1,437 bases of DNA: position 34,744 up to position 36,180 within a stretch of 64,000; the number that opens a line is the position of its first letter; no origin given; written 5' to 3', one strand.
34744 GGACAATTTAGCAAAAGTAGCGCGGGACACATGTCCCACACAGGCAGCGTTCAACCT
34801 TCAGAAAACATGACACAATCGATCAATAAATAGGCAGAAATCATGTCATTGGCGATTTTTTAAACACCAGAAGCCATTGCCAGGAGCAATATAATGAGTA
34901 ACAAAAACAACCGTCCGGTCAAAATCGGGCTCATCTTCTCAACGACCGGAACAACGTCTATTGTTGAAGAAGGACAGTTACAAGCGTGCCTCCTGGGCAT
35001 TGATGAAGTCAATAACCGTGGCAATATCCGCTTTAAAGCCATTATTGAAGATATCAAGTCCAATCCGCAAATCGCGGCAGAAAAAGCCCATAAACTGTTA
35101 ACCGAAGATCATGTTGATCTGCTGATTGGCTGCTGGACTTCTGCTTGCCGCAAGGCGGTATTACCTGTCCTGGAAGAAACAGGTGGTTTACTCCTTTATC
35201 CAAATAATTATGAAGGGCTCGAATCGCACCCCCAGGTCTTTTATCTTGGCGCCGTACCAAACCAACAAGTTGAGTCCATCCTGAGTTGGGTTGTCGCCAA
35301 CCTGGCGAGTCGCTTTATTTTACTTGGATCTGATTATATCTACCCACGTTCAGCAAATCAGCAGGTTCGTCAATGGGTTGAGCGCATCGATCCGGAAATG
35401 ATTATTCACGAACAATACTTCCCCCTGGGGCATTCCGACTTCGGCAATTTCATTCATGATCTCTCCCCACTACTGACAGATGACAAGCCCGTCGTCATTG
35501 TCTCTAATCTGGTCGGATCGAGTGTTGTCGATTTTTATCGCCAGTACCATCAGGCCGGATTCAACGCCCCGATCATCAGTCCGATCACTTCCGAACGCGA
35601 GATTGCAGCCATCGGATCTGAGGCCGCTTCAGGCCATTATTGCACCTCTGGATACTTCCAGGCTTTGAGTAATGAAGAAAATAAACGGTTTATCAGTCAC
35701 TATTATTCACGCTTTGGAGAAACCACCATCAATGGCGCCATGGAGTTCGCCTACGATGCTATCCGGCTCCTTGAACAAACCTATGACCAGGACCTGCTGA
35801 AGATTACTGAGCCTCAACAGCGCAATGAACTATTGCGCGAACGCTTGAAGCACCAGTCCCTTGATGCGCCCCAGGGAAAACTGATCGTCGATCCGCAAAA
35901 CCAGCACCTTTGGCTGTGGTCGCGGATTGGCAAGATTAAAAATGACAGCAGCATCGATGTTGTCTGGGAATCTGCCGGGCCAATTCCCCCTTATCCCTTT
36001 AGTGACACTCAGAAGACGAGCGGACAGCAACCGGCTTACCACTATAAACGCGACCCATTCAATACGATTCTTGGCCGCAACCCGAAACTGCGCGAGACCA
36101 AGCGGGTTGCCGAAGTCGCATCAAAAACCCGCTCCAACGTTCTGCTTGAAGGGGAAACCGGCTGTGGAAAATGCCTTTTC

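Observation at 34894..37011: Cytoplasmic AmiC/UrtA-like sensor fused to a degenerate sigma-54-EBP module, divergent from the urt-ure operon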

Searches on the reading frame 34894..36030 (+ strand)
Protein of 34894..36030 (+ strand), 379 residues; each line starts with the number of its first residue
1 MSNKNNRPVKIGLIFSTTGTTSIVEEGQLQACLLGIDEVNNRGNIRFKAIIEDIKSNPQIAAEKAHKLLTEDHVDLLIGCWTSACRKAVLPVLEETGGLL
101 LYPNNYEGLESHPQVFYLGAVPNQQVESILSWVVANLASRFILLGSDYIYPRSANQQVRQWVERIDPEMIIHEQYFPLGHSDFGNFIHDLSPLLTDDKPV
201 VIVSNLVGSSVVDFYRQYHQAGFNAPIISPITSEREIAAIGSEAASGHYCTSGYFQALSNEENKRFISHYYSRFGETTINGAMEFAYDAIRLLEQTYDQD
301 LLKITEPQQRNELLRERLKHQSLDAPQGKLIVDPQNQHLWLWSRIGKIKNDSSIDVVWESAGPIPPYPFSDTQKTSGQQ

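Call 6: search_solved_structures(query=window:34894-36030:+, show_alignments=3, max_evalue=0.00001)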
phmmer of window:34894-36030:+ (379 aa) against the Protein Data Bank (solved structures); distinct sequences matched with E-value up to 0.00001: 9.
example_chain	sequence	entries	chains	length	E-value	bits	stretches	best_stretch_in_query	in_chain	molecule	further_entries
8tg1_A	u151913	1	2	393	1.7e-77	264.3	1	3-370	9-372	Extracellular ligand-binding receptor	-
7s6e_A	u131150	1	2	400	1.3e-52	182.4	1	8-376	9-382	Urea ABC transporter, periplasmic urea-binding protein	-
8hic_A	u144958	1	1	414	2.3e-51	178.2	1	8-373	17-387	Putative urea ABC transporter, substrate binding protein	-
7s6f_A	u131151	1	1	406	3e-51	177.9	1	8-373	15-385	Putative urea ABC transporter, urea binding protein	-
1qnl_A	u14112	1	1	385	5e-49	170.6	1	4-369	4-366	ALIPHATIC AMIDASE EXPRESSION-REGULATING PROTEIN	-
1pea_A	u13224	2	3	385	3.4e-48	167.8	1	4-369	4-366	AMIDASE OPERON | AMIC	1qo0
4zpj_A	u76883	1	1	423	7.7e-12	48.2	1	3-337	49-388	Extracellular ligand-binding receptor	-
4gnr_A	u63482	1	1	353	1.4e-10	44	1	6-294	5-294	ABC transporter substrate-binding protein-branched chain amino acid transport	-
4ey3_A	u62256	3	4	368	4.9e-07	32.4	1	9-339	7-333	Twin-arginine translocation pathway signal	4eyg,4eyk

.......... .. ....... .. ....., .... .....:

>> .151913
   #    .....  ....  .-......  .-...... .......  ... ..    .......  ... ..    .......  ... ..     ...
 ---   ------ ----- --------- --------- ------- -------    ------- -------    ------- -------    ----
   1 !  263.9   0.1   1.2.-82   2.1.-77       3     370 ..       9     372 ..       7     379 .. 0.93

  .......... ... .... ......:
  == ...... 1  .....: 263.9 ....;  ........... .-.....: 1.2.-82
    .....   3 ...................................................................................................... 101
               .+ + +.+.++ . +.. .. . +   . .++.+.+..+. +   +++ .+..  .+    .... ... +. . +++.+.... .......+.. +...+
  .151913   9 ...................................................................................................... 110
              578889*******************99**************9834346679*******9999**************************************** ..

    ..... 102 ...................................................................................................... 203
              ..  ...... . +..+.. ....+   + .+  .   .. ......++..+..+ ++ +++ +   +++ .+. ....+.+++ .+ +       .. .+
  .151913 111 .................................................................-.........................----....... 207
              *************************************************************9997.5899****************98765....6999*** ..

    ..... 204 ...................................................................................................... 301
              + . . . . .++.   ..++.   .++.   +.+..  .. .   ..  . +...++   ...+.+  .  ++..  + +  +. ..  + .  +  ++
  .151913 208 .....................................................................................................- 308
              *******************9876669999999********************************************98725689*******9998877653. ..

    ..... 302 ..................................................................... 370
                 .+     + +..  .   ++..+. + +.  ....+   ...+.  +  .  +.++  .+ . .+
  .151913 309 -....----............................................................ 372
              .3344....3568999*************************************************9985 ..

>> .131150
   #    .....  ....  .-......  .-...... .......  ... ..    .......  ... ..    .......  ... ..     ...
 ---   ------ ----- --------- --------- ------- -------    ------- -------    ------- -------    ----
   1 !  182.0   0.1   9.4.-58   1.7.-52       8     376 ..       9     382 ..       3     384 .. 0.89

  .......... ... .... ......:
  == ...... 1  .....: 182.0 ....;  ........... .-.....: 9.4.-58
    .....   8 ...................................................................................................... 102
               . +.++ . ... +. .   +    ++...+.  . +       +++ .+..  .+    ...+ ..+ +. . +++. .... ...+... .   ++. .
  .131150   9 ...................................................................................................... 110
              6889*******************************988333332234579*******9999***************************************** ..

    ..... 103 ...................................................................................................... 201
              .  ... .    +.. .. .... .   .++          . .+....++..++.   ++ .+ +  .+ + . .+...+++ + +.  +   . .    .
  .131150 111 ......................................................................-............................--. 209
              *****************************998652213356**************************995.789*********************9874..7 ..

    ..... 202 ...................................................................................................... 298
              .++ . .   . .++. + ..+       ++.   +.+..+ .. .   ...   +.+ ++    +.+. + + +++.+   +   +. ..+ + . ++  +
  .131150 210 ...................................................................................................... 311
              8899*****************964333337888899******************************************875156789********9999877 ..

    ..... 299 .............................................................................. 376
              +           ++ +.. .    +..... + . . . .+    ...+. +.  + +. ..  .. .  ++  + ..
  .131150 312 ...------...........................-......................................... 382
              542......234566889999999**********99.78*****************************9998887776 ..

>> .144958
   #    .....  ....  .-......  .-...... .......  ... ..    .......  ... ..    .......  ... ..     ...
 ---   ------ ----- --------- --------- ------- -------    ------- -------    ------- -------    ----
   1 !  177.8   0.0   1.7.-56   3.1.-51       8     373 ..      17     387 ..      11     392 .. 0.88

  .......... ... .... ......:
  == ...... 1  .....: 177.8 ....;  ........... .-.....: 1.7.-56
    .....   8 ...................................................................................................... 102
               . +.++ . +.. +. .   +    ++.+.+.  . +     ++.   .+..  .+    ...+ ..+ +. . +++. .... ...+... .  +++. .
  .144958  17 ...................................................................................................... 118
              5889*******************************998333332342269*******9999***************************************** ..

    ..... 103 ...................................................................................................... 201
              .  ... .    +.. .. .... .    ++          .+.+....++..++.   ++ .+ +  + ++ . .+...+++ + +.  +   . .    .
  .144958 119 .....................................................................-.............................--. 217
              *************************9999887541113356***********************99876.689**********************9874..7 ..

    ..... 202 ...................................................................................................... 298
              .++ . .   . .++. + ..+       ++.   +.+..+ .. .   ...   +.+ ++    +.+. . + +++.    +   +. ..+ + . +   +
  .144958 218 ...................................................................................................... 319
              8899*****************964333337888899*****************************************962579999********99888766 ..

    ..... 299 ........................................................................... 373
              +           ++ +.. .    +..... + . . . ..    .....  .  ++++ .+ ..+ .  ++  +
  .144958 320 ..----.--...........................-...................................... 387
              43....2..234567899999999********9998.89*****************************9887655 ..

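Call 49: search_solved_structures(query=window:34894-36030:+, show_alignments=5, max_evalue=1e-40)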
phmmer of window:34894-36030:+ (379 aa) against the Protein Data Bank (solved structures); distinct sequences matched with E-value up to 1e-40: 6.
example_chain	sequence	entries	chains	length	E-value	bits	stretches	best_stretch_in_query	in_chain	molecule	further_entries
8tg1_A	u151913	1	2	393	1.7e-77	264.3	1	3-370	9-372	Extracellular ligand-binding receptor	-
7s6e_A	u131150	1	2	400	1.3e-52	182.4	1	8-376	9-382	Urea ABC transporter, periplasmic urea-binding protein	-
8hic_A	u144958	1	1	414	2.3e-51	178.2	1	8-373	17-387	Putative urea ABC transporter, substrate binding protein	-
7s6f_A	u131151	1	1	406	3e-51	177.9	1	8-373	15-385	Putative urea ABC transporter, urea binding protein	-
1qnl_A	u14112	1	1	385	5e-49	170.6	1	4-369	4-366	ALIPHATIC AMIDASE EXPRESSION-REGULATING PROTEIN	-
1pea_A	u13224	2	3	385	3.4e-48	167.8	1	4-369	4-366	AMIDASE OPERON | AMIC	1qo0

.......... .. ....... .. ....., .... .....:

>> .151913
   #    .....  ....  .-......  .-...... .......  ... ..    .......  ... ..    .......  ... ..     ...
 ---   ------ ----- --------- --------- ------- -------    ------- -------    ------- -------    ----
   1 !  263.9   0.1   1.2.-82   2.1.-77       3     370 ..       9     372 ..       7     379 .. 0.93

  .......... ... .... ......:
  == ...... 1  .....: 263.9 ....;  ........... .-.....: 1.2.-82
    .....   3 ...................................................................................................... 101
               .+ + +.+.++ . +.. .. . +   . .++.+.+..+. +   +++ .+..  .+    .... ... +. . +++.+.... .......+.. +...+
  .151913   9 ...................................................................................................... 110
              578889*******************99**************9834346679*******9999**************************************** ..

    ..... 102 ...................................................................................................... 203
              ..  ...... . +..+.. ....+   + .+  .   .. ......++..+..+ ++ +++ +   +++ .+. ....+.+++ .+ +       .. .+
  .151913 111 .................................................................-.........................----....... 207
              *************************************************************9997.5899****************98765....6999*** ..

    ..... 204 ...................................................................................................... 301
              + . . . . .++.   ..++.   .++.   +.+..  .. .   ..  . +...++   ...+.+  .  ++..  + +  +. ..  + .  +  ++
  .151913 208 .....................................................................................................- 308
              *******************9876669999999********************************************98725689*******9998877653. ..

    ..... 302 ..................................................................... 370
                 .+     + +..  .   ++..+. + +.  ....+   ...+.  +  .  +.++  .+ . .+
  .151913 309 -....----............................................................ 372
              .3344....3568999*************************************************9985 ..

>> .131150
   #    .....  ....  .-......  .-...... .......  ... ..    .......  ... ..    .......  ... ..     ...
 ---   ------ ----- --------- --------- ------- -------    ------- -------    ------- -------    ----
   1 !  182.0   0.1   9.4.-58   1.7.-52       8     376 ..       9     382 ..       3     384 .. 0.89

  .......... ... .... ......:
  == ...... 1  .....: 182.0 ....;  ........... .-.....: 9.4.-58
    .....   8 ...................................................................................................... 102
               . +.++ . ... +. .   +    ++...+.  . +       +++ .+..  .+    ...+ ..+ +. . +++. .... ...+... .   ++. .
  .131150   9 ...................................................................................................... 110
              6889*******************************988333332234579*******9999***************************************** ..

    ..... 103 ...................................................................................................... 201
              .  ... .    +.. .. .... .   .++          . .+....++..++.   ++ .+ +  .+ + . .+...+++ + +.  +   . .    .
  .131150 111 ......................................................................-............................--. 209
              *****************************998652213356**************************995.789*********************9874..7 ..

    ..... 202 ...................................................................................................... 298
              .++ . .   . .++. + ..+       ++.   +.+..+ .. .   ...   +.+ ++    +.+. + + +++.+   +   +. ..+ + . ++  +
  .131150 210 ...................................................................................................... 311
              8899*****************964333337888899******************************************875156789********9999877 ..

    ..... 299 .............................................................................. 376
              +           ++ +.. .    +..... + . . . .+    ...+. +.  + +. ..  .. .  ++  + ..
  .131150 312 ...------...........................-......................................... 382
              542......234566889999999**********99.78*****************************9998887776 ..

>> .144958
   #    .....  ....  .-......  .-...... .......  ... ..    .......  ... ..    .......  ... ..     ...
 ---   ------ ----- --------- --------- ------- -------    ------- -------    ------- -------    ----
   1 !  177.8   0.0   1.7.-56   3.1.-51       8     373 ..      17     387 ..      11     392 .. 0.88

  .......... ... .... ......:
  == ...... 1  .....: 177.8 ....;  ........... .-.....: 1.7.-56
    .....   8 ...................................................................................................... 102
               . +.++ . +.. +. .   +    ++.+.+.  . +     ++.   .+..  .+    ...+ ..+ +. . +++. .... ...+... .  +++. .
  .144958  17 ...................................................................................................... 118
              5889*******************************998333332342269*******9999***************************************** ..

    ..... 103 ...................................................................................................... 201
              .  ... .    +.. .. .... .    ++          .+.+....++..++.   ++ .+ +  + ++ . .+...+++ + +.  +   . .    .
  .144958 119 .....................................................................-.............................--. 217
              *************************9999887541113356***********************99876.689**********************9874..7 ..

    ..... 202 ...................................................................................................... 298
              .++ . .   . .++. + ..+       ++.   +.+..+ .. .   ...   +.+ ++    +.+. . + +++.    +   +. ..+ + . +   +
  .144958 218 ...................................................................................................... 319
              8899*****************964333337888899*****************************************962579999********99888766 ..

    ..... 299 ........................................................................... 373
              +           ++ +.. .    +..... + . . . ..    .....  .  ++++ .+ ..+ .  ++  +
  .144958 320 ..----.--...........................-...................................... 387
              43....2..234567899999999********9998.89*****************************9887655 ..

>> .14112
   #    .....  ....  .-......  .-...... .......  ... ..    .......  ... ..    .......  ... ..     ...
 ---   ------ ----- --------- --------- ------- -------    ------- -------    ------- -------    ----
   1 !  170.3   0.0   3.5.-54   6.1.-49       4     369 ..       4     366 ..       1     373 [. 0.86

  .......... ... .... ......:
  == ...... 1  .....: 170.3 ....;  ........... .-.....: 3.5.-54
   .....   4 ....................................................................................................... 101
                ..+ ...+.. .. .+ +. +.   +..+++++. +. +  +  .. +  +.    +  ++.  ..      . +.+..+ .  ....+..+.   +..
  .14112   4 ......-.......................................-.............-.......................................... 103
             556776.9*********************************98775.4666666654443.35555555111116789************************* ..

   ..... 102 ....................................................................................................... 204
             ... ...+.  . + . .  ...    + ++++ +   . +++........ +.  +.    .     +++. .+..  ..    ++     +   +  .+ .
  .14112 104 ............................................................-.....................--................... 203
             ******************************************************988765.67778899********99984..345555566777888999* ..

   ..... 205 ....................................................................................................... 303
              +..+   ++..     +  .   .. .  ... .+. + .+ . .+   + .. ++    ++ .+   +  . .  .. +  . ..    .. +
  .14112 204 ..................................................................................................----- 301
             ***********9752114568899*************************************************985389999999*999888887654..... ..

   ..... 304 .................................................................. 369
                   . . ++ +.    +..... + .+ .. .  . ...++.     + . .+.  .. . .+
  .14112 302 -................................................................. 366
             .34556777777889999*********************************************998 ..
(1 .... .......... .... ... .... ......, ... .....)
